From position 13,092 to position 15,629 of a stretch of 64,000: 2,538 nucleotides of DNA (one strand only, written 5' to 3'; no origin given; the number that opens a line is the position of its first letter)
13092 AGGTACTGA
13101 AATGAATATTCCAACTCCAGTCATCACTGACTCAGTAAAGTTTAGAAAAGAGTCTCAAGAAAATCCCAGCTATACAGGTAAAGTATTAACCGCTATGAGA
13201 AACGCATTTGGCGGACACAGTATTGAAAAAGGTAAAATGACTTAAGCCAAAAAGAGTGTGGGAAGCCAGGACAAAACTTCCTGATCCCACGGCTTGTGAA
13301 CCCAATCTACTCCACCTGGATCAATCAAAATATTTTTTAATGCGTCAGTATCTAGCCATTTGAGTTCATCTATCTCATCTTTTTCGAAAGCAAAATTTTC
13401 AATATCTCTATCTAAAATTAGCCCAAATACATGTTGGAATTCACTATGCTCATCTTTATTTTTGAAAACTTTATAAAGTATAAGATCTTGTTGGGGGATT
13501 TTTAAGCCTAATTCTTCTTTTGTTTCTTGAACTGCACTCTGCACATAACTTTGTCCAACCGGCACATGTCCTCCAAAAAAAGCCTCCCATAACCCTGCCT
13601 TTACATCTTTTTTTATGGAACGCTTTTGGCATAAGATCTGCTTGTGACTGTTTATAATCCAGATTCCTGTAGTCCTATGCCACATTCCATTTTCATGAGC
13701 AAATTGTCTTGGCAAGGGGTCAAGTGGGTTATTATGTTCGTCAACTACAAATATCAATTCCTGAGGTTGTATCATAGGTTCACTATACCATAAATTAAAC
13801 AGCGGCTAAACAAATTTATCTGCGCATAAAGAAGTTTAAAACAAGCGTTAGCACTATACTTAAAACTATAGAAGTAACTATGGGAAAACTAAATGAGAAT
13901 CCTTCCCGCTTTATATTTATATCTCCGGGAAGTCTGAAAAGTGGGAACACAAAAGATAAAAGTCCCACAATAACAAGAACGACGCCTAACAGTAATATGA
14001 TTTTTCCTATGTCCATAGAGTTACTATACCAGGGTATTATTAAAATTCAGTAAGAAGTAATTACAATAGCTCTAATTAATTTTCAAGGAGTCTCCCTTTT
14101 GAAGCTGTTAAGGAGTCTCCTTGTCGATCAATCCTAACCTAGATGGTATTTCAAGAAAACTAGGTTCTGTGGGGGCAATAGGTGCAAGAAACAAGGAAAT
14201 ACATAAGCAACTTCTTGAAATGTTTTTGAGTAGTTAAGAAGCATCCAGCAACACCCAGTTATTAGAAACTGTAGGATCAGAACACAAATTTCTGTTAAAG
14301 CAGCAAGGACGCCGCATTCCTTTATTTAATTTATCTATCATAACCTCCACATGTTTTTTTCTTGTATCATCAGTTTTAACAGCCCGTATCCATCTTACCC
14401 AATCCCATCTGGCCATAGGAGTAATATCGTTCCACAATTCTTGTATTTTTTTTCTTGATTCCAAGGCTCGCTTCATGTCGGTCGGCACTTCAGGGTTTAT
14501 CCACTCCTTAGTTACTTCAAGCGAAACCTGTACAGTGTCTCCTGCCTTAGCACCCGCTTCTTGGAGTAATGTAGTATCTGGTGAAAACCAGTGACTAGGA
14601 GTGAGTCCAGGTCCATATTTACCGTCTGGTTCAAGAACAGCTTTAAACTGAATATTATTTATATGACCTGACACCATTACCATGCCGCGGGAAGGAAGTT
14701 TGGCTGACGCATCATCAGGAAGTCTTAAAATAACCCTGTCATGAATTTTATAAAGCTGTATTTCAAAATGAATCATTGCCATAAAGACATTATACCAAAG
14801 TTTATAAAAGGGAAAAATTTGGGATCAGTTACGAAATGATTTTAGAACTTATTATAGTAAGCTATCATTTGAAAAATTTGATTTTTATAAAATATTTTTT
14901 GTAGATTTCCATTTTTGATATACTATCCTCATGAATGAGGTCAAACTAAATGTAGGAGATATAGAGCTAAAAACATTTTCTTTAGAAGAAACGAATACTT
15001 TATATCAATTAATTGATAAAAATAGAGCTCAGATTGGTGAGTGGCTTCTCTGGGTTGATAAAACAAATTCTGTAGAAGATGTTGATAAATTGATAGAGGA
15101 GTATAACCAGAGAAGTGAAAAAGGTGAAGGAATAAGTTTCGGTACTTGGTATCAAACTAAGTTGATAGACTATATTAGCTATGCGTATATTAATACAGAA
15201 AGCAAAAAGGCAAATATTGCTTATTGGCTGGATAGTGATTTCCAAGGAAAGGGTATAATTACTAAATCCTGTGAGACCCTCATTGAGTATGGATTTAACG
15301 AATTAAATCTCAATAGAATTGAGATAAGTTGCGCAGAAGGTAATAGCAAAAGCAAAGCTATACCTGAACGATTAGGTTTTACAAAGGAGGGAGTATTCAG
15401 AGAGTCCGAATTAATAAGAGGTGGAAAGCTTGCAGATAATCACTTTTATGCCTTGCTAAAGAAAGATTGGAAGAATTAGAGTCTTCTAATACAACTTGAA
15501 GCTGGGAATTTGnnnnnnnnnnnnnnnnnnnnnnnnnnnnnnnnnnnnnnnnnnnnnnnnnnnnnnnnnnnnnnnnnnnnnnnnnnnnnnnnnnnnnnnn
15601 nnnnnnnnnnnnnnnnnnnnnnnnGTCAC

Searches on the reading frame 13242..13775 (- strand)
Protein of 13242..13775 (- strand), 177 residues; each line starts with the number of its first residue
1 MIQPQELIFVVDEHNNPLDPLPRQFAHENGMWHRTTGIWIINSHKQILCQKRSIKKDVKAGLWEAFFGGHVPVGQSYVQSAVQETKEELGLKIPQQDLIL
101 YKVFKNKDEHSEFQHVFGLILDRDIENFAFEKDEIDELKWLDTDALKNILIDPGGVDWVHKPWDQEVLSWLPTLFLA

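Call 62: search_protein_families(library=pfam, max_evalue=0.0001, proteins=[window:13242-13775:-])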
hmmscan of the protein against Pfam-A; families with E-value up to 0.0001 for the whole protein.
window:13242-13775:- (177 aa): 1 family
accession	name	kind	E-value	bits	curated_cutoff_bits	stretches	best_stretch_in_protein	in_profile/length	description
PF00293.34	NUDIX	-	7.1e-16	58.9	21.1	1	32-149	2-121/134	NUDIX domain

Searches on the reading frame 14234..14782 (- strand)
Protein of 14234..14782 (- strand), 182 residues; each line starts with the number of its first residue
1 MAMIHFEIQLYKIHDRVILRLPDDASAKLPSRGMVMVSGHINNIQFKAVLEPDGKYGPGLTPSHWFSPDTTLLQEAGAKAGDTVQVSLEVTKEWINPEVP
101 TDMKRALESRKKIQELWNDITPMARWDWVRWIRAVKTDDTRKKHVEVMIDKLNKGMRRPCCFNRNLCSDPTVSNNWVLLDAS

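Call 62: search_protein_families(library=pfam, max_evalue=0.0001, proteins=[window:14234-14782:-])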
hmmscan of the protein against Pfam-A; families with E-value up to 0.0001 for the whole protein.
window:14234-14782:- (182 aa): 2 families
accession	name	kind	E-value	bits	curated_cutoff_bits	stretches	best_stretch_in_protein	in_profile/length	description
PF13376.11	OmdA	-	2.2e-14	53.6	25.6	1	97-155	2-60/60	Bacteriocin-protection, YdeI or OmpD-Associated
PF08922.17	DUF1905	-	3.2e-09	37.2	24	1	16-88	14-81/81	Domain of unknown function (DUF1905)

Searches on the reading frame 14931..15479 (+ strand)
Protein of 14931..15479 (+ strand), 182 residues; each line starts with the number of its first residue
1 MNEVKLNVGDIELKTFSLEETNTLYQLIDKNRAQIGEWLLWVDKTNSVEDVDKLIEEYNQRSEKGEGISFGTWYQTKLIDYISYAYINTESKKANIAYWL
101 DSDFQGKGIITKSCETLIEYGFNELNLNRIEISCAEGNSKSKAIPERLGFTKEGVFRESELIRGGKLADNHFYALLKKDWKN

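Call 62: search_protein_families(library=pfam, max_evalue=0.0001, proteins=[window:14931-15479:+])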
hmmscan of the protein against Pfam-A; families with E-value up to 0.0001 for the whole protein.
window:14931-15479:+ (182 aa): 3 families
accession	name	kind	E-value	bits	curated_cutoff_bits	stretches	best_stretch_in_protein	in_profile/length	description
PF13302.13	Acetyltransf_3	-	1.9e-20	74.4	25.4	1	12-151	3-138/138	Acetyltransferase (GNAT) domain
PF13420.13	Acetyltransf_4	-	1.7e-12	48.1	24.3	1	41-159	27-143/155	Acetyltransferase (GNAT) domain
PF00583.31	Acetyltransf_1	-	7.3e-10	39.6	20.7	1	49-150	15-116/116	Acetyltransferase (GNAT) family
